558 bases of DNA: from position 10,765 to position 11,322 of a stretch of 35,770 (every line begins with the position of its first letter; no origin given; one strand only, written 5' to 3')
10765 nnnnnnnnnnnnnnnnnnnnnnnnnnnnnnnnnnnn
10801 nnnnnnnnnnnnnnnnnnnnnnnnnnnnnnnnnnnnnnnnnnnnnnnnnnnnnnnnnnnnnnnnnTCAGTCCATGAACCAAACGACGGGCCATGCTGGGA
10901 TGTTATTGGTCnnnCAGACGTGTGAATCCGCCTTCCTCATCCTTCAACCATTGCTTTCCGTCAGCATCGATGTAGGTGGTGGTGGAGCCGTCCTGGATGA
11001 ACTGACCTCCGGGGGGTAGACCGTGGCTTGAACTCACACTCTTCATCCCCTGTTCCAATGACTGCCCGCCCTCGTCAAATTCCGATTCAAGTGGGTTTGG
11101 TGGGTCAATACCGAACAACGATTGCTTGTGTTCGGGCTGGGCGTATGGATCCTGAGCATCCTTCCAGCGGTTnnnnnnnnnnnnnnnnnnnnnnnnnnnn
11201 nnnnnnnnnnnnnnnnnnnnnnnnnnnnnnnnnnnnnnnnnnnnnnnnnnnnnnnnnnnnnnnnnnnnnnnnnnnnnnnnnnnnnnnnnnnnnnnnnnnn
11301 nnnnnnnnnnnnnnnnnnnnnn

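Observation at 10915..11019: Conserved 35-aa W-rich motif at the extreme C-terminus of two cytoplasmic tails (twin at 16708..16812)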

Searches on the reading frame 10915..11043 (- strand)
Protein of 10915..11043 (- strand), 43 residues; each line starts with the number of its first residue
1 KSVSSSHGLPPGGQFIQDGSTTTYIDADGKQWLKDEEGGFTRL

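Call 11: find_homologous_proteins(query=A1, max_evalue=10)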
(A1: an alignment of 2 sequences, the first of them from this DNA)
Query A1 (2 sequences) (42 aa, profile of the alignment): 2 proteins with E <= 10 among 2 candidates.
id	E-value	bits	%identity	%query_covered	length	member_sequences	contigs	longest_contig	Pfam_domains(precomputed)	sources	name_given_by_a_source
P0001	5.3e-16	76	81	100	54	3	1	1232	-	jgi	jgi:hypothetical protein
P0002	4.1e-15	73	83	98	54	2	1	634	-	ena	-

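Call 21: search_protein_families(library=pfam, alignment_id=A2, max_evalue=10)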
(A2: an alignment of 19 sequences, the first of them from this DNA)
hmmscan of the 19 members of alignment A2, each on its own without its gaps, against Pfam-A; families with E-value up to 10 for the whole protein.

A. member 1, seq(43 aa): 1 family
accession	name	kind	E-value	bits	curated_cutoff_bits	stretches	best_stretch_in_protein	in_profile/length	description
PF18877.6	SSSPR-51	-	0.14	12.4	27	1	21-38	2-19/48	SSSPR-51 domain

B. families by the number of members that match (of 19 scanned): 2 families
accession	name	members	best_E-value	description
PF18877.6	SSSPR-51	2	0.01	SSSPR-51 domain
PF07027.17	DUF1318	2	0.7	Protein of unknown function (DUF1318)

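Call 22: search_solved_structures(query=A2, max_evalue=10, show_alignments=3)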
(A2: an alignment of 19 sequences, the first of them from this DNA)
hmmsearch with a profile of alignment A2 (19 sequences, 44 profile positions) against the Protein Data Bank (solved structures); distinct sequences matched with E-value up to 10: 27.
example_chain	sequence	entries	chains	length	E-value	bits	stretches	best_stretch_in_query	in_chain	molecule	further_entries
2lvl_A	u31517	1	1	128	0.87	12.7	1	20-36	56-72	SpaI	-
2n4r_A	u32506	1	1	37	1.3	12.1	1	14-34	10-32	Transcription elongation regulator 1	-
8hif_y4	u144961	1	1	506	1.4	12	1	15-35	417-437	VP88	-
4qv9_K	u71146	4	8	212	1.6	11.8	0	15-31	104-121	Proteasome subunit beta type-5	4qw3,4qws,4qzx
9ey9_K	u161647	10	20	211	1.7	11.8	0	15-31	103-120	proteasome endopeptidase complex | Proteasome subunit beta type-5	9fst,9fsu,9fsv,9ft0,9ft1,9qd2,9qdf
9qai_K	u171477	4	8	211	1.7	11.8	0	15-31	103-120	Proteasome subunit beta type-5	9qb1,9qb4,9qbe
9qbo_K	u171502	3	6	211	1.7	11.7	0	15-31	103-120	Proteasome subunit beta type-5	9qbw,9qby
4qux_K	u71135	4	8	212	1.7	11.7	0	15-31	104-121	Proteasome subunit beta type-5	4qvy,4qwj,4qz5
4quy_K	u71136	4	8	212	1.7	11.7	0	15-31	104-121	Proteasome subunit beta type-5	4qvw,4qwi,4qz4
4qv4_K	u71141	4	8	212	1.7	11.7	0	15-31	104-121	Proteasome subunit beta type-5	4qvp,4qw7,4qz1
5d0w_K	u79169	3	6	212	1.7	11.7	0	15-31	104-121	Proteasome subunit beta type-5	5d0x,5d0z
4qv3_K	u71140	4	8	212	1.7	11.7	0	15-31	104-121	Proteasome subunit beta type-5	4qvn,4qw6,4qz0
1g0u_K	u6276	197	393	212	1.7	11.7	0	15-31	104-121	PROTEASOME COMPONENT PRE2 | proteasome endopeptidase complex | Proteasome subunit beta type-5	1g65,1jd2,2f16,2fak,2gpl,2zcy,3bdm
1fnt_L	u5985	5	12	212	1.7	11.7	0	15-31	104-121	PROTEASOME COMPONENT PRE2 | 20S PROTEASOME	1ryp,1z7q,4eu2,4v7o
5cz6_K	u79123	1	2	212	1.7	11.7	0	15-31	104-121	Proteasome subunit beta type-5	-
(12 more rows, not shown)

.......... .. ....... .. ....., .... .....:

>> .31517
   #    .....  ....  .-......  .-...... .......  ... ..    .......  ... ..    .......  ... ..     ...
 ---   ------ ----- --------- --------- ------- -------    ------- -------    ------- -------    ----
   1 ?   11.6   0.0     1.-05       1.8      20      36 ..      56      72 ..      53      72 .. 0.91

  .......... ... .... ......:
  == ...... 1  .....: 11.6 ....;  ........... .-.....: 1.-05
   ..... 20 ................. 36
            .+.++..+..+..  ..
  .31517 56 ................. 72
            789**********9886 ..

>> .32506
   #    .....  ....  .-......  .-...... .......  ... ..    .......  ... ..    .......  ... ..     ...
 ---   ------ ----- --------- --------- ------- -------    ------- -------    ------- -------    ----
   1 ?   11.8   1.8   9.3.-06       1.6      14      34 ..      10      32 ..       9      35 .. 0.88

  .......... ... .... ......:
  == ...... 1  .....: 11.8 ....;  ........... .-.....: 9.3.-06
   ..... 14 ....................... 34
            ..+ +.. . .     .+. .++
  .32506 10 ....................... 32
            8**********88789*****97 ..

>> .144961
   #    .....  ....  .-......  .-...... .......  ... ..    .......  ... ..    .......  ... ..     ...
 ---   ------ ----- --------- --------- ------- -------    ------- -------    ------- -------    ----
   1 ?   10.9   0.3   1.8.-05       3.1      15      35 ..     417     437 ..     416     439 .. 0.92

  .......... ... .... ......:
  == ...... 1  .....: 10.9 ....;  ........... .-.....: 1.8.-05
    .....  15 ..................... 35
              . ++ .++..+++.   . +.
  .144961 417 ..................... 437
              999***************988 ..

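Call 29: predict_structure(alignment_id=A2)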
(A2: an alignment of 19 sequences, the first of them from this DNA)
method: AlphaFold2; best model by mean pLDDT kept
length: 43 residues; sequences in the alignment: 19
mean_pLDDT: 90.3   pTM: 0.62
mean pLDDT of the five models: 90.3, 89.5, 89.4, 87.6, 87.6
residues with pLDDT >= 90: 25; 70-90: 18; 50-70: 0; < 50: 0
segments of 3 or more residues with pLDDT < 50: none
pLDDT, mean of each block of 10 residues (from residue 1): 87 91 92 91 90
secondary structure, 60 per line:
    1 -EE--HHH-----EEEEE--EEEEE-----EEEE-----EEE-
elements in order: E14-18 E21-25 E31-34 E40-42

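Call 31: fold_search(model_id=the predicted structure, library=pdb)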
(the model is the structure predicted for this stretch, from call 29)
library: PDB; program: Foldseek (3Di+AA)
matches with E <= 10: 490; with E <= 0.001: 0
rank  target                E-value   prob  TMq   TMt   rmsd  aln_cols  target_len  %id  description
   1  6szi_A                8.6e-01  0.63  0.48  0.02   4.9        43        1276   26  ASR Alternansucrase in complex with isomaltose (released 2020-06-17)
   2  9h91_C                9.1e-01  0.41  0.41  0.09   4.7        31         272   26  Cryo-EM structure of the Vibrio natrigens 50S ribosomal subunit in complex with the proline-rich antimicrobial peptide (released 2025-05-21)
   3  2yms_D                1.2e+00  0.54  0.55  0.36   2.6        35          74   26  Structure and assembly of a b-propeller with nine blades and a new conserved repetitive sequence motif (released 2013-10-30)
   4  7kzh                  1.2e+00  0.44  0.48  0.13   6.6        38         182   18  Zinc finger antiviral protein (ZAP) central domain (released 2021-12-15)
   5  3df6_B                1.2e+00  0.21  0.41  0.24   4.2        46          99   13  The thermo- and acido-stable ORF-99 from the archaeal virus AFV1 (released 2009-06-16)
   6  3djw_A                1.2e+00  0.15  0.36  0.22   5.8        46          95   15  The thermo- and acido-stable ORF-99 from the archaeal virus AFV1 (released 2009-06-16)
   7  9gvj_A                1.3e+00  0.44  0.45  0.04   4.3        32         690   16  MUC5AC mucin amino acids 28 to 1483 (released 2024-12-04)
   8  9gvq_A                1.3e+00  0.44  0.45  0.03   4.3        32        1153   16  MUC5AC mucin amino acids 28 to 1483 (released 2024-12-04)
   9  4pdy                  1.4e+00  0.51  0.43  0.06   0.9        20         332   25  Crystal structure of aminoglycoside phosphotransferase from Alicyclobacillus acidocaldarius subsp. acidocaldarius DSM 44 (released 2014-05-07)
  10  8kea_D                1.5e+00  0.41  0.44  0.11   5.4        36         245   22  Cyanophage A-1(L) baseplate-initiators (released 2024-04-10)
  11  6r5y_D                1.8e+00  0.28  0.44  0.15   3.4        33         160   27  8-bladed beta-propeller formed by two 4-bladed fragments (released 2019-11-13)
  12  9cuy_Y                1.8e+00  0.25  0.41  0.10   3.9        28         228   14  Bacteriophage PhiTE extended baseplate (released 2025-04-16)
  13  8zqg_B                1.8e+00  0.18  0.41  0.08   3.3        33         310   24  Crystal structure of WIPI3 in complex with ATG16L1 (released 2025-01-01)
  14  6hvg_A                1.9e+00  0.33  0.47  0.02   5.7        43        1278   28  Crystal Structure of Truncated Alternansucrase from Leuconostoc mesenteroides NRRL B-1355 (released 2019-02-27)
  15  6oyc_A                1.9e+00  0.25  0.45  0.06   3.9        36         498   19  Glycosylation Associate Protein (Gap123) complex from Streptococcus agalactiae (released 2020-05-20)
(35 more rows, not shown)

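Call 32: search_protein_representatives(alignment_id=A2)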
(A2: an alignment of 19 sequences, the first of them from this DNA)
Query: 19 sequences, 44 profile positions. Proteins with E-value up to 0.001 (for the whole library): 146; up to 1e-10: 25; up to 1e-30: 0. The best 146 are listed.
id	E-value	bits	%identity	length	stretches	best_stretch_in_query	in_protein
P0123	6.2e-17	77.2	-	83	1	1-43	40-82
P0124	4.0e-16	74.6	-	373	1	2-43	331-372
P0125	4.7e-16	74.4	-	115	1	1-43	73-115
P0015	4.8e-16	74.3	-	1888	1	1-43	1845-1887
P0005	1.8e-15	72.5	-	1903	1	2-43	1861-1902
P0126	2.0e-15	72.4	-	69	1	2-43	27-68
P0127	1.0e-14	70.1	-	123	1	1-43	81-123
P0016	4.3e-13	64.9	-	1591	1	1-43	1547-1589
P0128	7.1e-13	64.2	-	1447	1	1-42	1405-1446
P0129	7.5e-13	64.1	-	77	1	2-43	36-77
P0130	2.9e-12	62.2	-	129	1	2-43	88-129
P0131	4.1e-12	61.8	-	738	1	3-43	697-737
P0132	5.3e-12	61.4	-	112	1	2-43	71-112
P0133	5.7e-12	61.3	-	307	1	2-41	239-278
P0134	6.1e-12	61.2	-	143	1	2-40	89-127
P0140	1.6e-11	59.8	-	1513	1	2-42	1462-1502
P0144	6.9e-11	57.8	-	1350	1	1-43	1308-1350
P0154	4.7e-10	55.2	-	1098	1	2-42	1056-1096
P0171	3.2e-08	49.3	-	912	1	2-43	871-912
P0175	7.7e-08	48.1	-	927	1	3-42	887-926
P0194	2.4e-06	43.3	-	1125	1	1-42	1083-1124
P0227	5.1e-05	39.1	-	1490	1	1-42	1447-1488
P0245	2.0e-04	37.2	-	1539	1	1-43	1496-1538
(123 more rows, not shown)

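Call 60: search_protein_families(library=pfam, proteins=[P0154, P0245, P0227, P0144, P0140, P0171, P0175, P0194], max_evalue=0.001)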
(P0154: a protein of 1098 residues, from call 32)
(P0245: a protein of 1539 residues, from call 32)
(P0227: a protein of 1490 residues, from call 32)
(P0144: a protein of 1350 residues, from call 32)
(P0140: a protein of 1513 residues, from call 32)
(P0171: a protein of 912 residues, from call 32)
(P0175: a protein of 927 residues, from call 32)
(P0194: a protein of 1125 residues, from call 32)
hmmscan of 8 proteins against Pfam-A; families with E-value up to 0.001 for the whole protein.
P0154 (1098 aa): 1 family
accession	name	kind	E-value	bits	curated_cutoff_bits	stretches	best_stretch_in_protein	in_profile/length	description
PF02412.23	TSP_3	-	1.7e-06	28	25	0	362-378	14-30/36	Thrombospondin type 3 repeat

P0245 (1539 aa): 10 families
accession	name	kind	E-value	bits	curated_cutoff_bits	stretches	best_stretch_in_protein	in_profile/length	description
PF24681.1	Kelch_KLHDC2_KLHL20_DRC7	-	9.5e-29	100.7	50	2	203-379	4-185/221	KLHDC2/KLHL20/DRC7 Kelch-repeats domain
PF01344.31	Kelch_1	-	1.2e-26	92.3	20.1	3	248-298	2-46/46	Kelch motif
PF13964.12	Kelch_6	-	3.7e-23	81.1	25.3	2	201-246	5-48/50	Kelch motif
PF24981.1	Beta-prop_ATRN-LZTR1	-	1.1e-21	77.8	50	1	164-320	114-281/289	Attractin/LZTR1 beta-propeller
PF07646.21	Kelch_2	-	8.7e-21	73.2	21.3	2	301-345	2-48/48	Kelch motif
PF13418.12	Kelch_4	-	3.7e-20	72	21.6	2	300-346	1-49/49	Galactose oxidase, central domain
PF25210.1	Kelch_FKB95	-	7.7e-16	58.9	70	1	200-296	35-125/268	FKB95, Kelch-repeats domain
PF24996.1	NANM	-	2.9e-14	53.1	45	1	202-321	12-127/350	N-acetylneuraminate epimerase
PF07705.17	CARDB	-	8.2e-13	48.9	22.7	1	1277-1376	2-98/101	CARDB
PF13415.12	Kelch_3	-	5.6e-12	45.9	22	0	208-249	2-41/48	Galactose oxidase, central domain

P0227 (1490 aa): 10 families
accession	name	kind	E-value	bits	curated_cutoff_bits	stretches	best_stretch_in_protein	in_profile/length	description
PF01344.31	Kelch_1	-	1.7e-28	98.2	20.1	3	241-291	1-46/46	Kelch motif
PF13964.12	Kelch_6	-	5e-18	64.8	25.3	2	196-242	6-50/50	Kelch motif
PF24981.1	Beta-prop_ATRN-LZTR1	-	1.1e-14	54.9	50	1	169-320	124-288/289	Attractin/LZTR1 beta-propeller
PF24681.1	Kelch_KLHDC2_KLHL20_DRC7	-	1.8e-14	54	50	2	44-259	21-221/221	KLHDC2/KLHL20/DRC7 Kelch-repeats domain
PF24996.1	NANM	-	1.9e-12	47.1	45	1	247-323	59-136/350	N-acetylneuraminate epimerase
PF13418.12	Kelch_4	-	6.7e-12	45.6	21.6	0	82-131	5-46/49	Galactose oxidase, central domain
PF13415.12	Kelch_3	-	2.4e-10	40.7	22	1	209-243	11-41/48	Galactose oxidase, central domain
PF25210.1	Kelch_FKB95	-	4.3e-10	40.1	70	1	197-335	38-167/268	FKB95, Kelch-repeats domain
PF07646.21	Kelch_2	-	5.5e-09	36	21.3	0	251-291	11-48/48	Kelch motif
PF07705.17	CARDB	-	7.4e-09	36.2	22.7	1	1242-1337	8-100/101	CARDB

P0144 (1350 aa): 0 families

P0140 (1513 aa): 2 families
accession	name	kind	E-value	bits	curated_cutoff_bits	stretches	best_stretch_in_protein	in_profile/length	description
PF07705.17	CARDB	-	1.2e-85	282.7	22.7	8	53-163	2-99/101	CARDB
PF16116.10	DUF4832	-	4.6e-10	40.1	29.2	0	792-882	109-200/216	Domain of unknown function (DUF4832)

P0171 (912 aa): 3 families
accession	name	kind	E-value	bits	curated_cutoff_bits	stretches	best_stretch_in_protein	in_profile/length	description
PF18911.6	PKD_4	-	4.6e-10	39.9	27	1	641-716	3-81/85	PKD domain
PF00801.26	PKD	-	0.00035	20.9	23.5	1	654-718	13-79/80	PKD domain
PF22352.2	K319L-like_PKD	-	0.00094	19.6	27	0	658-708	14-72/84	K319L-like, PKD domain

P0175 (927 aa): 0 families

P0194 (1125 aa): 1 family
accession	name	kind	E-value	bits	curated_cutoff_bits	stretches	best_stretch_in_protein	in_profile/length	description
PF02412.23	TSP_3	-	2.1e-05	24.6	25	1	484-506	14-36/36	Thrombospondin type 3 repeat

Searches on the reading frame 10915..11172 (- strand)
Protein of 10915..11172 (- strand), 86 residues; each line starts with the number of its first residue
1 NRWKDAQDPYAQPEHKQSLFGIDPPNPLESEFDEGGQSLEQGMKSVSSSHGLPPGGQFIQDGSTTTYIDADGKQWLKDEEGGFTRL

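Call 6: search_protein_families(library=pfam, proteins=[window:10915-11172:-], max_evalue=10)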
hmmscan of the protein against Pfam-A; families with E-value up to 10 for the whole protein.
seq(86 aa): 0 families

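Call 64: search_protein_families(library=ncbifam, proteins=[window:10915-11172:-], max_evalue=1)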
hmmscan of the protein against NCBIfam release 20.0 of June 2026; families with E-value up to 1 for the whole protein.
seq(86 aa): 0 families
